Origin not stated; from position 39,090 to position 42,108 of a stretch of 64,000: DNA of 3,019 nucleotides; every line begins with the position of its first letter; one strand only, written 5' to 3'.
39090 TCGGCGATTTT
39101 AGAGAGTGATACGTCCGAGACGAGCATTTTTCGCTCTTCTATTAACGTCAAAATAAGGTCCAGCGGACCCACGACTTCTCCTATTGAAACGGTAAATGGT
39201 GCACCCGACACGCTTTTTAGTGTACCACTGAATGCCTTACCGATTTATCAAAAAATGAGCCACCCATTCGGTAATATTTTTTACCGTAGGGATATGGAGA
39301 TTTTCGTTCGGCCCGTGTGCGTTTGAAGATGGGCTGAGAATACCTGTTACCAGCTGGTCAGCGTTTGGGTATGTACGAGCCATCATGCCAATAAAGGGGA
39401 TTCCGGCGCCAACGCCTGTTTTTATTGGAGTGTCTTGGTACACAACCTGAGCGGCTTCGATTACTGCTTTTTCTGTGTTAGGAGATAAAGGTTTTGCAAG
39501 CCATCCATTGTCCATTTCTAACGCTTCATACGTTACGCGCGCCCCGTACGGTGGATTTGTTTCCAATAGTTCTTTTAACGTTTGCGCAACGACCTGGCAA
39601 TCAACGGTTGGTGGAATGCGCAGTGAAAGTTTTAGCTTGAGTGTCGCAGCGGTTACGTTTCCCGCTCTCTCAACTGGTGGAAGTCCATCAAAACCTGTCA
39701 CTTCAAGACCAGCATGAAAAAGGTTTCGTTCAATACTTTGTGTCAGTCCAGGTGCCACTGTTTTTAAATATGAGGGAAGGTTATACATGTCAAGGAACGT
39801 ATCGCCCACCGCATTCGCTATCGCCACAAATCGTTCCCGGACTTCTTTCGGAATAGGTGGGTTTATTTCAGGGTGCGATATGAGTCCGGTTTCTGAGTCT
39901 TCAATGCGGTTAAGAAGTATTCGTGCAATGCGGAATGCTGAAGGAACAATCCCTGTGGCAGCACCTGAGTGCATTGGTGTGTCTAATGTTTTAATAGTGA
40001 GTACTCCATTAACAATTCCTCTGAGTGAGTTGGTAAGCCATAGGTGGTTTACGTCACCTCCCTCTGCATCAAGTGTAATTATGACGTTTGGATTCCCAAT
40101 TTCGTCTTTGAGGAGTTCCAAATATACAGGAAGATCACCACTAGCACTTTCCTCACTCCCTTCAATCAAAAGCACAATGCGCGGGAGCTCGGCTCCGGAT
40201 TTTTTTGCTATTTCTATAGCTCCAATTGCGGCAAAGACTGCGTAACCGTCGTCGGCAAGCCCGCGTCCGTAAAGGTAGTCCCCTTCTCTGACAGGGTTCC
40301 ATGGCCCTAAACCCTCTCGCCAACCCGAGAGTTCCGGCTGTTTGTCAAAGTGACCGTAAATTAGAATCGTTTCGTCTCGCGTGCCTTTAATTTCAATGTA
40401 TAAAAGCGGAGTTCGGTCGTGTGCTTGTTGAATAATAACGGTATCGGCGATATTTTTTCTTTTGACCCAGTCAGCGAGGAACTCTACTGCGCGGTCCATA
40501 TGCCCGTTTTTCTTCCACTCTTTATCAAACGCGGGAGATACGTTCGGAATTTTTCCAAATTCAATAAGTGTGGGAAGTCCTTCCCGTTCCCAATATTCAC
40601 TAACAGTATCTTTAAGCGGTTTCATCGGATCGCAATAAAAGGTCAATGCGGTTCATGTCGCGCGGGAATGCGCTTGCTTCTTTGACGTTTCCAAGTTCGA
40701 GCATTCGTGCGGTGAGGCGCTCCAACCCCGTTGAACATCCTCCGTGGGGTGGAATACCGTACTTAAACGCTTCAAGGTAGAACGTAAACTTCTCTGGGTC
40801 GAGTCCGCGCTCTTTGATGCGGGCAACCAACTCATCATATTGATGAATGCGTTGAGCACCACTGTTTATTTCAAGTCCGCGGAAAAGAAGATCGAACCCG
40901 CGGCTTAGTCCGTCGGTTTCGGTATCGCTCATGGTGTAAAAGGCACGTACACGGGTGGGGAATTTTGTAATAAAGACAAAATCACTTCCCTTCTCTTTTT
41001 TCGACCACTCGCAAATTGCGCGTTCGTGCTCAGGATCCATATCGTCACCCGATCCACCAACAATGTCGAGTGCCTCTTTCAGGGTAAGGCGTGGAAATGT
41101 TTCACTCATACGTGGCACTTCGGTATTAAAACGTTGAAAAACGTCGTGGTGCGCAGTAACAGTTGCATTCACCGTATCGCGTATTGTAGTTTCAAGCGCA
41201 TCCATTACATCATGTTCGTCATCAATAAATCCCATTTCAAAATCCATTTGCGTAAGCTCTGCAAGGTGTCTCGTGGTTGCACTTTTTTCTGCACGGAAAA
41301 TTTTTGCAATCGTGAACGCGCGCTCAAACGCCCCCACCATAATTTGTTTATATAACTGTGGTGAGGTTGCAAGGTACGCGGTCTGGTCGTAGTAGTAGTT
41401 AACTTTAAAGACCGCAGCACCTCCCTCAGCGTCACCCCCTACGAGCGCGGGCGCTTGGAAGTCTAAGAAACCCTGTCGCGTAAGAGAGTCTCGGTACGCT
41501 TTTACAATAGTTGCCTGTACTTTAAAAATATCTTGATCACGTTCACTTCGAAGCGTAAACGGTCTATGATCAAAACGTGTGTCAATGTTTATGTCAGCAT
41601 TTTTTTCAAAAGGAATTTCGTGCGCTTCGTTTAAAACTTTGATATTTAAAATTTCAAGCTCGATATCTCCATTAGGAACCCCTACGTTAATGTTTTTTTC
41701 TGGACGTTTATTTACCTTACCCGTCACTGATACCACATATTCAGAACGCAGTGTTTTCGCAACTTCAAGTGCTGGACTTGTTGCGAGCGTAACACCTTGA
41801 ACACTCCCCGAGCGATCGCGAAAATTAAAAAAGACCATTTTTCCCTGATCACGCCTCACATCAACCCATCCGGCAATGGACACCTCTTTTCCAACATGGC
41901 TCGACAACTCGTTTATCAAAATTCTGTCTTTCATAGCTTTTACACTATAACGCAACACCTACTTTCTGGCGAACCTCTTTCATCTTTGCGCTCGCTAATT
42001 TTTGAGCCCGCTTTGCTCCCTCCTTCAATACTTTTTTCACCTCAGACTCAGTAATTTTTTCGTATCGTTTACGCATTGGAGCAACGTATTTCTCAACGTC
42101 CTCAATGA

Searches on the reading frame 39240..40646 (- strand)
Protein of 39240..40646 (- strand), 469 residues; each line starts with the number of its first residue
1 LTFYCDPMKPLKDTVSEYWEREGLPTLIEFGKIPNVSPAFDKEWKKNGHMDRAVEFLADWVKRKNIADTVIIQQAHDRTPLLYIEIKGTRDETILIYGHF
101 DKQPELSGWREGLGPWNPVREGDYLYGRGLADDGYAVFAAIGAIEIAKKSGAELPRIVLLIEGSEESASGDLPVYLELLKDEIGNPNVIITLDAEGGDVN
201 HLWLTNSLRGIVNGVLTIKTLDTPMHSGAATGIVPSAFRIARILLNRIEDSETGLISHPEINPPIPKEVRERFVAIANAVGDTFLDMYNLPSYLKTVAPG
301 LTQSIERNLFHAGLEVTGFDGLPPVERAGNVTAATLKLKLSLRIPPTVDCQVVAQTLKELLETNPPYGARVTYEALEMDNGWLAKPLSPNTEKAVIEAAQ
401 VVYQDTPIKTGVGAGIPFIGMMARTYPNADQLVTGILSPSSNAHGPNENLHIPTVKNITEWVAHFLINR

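Call 80: search_protein_families(library=pfam, proteins=[window:39240-40646:-], max_evalue=0.00001)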
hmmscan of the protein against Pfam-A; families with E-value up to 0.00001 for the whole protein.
window:39240-40646:- (469 aa): 2 families
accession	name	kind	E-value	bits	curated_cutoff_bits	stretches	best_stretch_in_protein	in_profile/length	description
PF01546.33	Peptidase_M20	-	1.8e-17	64.4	24.6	1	95-466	1-204/206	Peptidase family M20/M25/M40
PF07687.19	M20_dimer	-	7.6e-07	29.5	21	1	207-366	2-104/107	Peptidase dimerisation domain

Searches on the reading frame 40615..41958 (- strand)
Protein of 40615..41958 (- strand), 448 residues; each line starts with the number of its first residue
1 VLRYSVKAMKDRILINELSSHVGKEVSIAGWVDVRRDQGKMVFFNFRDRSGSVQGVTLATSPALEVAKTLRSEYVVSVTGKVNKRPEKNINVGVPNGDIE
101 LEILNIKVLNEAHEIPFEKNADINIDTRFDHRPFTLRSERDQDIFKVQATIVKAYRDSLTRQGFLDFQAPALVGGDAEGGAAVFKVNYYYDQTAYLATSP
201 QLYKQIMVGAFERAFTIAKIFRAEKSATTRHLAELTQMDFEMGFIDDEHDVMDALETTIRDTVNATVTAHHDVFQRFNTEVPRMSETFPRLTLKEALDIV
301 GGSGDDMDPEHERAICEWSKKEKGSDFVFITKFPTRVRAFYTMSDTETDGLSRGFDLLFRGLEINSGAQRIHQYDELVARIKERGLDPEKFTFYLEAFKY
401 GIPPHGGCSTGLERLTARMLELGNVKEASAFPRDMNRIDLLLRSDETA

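Call 80: search_protein_families(library=pfam, proteins=[window:40615-41958:-], max_evalue=0.00001)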
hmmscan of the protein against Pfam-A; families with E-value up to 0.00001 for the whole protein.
window:40615-41958:- (448 aa): 2 families
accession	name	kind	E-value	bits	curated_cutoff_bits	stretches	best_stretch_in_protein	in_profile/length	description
PF00152.25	tRNA-synt_2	-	3.7e-83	279.6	25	1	125-434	2-307/308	tRNA synthetases class II (D, K and N)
PF01336.31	tRNA_anti-codon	-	6.7e-16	58.4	27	1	26-109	1-75/75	OB-fold nucleic acid binding domain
